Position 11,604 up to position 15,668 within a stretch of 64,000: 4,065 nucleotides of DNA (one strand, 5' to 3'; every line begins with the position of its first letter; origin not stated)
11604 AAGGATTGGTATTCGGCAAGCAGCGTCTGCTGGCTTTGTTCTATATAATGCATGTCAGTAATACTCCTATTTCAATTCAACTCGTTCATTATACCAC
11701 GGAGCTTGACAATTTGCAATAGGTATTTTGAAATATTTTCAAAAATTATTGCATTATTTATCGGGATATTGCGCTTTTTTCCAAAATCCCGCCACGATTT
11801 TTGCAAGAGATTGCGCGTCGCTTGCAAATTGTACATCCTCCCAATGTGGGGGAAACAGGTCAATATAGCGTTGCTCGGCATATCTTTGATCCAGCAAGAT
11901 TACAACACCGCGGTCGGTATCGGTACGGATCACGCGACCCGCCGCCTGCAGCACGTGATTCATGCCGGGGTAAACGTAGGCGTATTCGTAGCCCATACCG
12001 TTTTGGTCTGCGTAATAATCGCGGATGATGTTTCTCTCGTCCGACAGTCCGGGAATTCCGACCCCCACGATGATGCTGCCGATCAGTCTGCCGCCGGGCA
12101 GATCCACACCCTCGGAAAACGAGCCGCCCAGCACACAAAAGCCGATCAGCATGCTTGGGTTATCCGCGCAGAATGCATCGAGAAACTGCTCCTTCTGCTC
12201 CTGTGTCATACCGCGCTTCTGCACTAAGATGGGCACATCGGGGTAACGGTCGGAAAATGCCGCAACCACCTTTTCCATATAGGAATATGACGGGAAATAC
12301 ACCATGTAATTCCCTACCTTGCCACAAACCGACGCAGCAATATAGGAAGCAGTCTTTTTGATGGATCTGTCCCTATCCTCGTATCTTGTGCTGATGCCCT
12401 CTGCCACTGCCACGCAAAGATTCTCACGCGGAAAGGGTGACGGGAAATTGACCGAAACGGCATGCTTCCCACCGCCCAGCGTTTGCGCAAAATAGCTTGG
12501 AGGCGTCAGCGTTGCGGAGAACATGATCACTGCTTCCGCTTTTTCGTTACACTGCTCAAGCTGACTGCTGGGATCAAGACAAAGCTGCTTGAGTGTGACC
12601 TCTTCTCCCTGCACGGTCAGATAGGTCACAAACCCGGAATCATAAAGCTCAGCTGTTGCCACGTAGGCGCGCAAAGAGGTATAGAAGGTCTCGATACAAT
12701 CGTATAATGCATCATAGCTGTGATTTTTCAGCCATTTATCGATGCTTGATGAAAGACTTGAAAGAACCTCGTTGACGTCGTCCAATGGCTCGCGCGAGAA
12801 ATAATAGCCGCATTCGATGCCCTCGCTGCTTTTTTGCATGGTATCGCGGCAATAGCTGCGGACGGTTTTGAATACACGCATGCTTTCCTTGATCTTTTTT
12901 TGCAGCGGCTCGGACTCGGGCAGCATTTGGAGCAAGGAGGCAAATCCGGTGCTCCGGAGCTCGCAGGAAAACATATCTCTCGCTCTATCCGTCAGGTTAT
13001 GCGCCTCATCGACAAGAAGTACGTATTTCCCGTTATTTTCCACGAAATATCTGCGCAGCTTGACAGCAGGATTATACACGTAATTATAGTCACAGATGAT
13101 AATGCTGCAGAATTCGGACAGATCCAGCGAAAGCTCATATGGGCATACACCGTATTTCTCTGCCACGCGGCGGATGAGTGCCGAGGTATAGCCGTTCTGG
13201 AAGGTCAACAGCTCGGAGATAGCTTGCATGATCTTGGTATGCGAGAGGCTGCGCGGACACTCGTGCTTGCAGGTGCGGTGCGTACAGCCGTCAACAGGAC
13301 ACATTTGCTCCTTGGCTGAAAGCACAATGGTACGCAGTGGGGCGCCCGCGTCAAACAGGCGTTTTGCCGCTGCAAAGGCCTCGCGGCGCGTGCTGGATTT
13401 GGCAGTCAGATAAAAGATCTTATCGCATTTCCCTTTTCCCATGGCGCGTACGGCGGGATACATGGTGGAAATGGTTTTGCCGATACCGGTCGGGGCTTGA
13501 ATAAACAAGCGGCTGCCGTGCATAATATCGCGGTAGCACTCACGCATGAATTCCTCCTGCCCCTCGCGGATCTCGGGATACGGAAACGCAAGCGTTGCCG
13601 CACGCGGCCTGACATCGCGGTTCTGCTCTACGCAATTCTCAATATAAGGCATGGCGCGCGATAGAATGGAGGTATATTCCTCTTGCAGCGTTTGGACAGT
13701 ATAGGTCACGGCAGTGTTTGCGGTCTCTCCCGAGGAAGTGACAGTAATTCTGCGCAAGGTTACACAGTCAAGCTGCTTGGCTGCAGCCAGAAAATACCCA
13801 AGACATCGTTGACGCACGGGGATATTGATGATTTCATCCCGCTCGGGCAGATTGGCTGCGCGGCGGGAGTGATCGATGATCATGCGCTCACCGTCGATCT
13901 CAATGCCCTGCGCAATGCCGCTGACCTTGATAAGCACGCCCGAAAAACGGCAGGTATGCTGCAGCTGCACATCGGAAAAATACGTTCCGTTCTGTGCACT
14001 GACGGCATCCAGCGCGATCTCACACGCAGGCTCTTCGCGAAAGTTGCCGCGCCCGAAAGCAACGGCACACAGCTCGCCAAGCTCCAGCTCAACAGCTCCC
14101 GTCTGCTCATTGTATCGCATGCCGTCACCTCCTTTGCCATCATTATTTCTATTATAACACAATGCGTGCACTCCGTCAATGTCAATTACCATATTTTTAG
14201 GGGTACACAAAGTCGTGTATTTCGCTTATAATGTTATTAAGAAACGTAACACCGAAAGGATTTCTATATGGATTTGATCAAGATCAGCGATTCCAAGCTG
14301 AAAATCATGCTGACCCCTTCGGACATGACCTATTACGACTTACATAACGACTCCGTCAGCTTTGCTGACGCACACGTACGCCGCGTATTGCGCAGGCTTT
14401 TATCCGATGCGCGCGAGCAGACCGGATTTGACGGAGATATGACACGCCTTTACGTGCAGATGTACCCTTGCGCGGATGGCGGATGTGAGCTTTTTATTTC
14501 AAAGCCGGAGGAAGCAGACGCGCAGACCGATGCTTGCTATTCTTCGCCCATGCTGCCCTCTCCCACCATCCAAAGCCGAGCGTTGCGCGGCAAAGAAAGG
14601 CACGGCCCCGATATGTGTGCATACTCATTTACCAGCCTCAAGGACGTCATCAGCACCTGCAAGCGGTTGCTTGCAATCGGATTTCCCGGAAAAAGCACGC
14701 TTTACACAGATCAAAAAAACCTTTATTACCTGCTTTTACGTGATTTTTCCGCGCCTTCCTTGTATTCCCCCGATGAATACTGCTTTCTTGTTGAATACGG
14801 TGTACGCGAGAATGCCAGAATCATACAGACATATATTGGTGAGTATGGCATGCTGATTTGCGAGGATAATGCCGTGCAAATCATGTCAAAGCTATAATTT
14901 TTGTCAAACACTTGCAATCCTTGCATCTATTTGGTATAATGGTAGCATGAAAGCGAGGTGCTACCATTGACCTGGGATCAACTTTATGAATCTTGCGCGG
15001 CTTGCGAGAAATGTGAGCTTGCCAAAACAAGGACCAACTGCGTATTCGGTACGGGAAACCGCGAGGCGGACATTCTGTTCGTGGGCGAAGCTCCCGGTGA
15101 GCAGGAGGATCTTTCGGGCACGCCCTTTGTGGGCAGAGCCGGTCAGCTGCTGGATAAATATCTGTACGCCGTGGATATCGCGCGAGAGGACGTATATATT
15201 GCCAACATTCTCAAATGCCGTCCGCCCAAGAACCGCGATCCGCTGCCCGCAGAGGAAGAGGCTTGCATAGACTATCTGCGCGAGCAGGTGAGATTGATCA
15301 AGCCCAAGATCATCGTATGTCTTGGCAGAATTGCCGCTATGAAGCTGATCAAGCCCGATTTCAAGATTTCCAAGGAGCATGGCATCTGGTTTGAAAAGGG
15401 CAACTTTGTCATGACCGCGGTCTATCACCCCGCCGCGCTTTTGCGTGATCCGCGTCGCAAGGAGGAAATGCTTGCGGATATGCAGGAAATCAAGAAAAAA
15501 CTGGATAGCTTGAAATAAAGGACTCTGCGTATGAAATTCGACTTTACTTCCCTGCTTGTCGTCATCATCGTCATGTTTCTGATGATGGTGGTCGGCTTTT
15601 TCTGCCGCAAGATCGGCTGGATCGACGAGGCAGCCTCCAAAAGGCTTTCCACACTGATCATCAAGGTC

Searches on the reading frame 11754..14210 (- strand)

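Call 78: search_protein_families(library=pfam, proteins=[window:11754-14210:-], max_evalue=0.001)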
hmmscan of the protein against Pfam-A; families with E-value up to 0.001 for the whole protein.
window:11754-14210:- (818 aa): 5 families
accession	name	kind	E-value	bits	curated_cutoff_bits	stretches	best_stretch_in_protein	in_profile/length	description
PF13307.12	Helicase_C_2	-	3.7e-40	138.2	25.3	1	631-791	8-168/170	Helicase C-terminal domain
PF06733.21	DEAD_2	-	5.4e-14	52.7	21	1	307-420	56-169/172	DEAD_2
PF06777.17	HBB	-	1e-12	48.5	30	1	527-612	109-190/190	Helical and beta-bridge domain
PF00270.35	DEAD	-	1e-07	32.3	26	1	223-288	5-71/167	DEAD/DEAH box helicase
PF04851.21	ResIII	-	2.7e-05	24.6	22.5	1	213-409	3-140/164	Type III restriction enzyme, res subunit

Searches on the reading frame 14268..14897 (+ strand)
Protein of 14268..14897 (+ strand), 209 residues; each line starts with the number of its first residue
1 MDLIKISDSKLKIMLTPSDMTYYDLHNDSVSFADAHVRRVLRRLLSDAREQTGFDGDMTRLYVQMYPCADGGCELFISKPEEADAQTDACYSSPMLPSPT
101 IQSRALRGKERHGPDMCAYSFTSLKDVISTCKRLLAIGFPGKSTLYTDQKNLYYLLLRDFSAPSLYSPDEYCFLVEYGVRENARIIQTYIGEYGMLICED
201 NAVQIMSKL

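Call 78: search_protein_families(library=pfam, proteins=[window:14268-14897:+], max_evalue=0.001)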
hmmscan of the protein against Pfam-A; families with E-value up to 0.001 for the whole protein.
window:14268-14897:+ (209 aa): 1 family
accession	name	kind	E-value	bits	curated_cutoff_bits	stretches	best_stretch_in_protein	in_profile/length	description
PF05389.17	MecA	-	2.5e-22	80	22.5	1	1-205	1-220/221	Negative regulator of genetic competence (MecA)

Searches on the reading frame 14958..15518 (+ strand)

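Call 78: search_protein_families(library=pfam, proteins=[window:14958-15518:+], max_evalue=0.001)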
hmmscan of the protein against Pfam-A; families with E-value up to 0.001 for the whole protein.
window:14958-15518:+ (186 aa): 1 family
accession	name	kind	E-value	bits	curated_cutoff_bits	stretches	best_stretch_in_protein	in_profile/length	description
PF03167.25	UDG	-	4.1e-37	127.8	24.3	1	30-172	1-137/141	Uracil DNA glycosylase superfamily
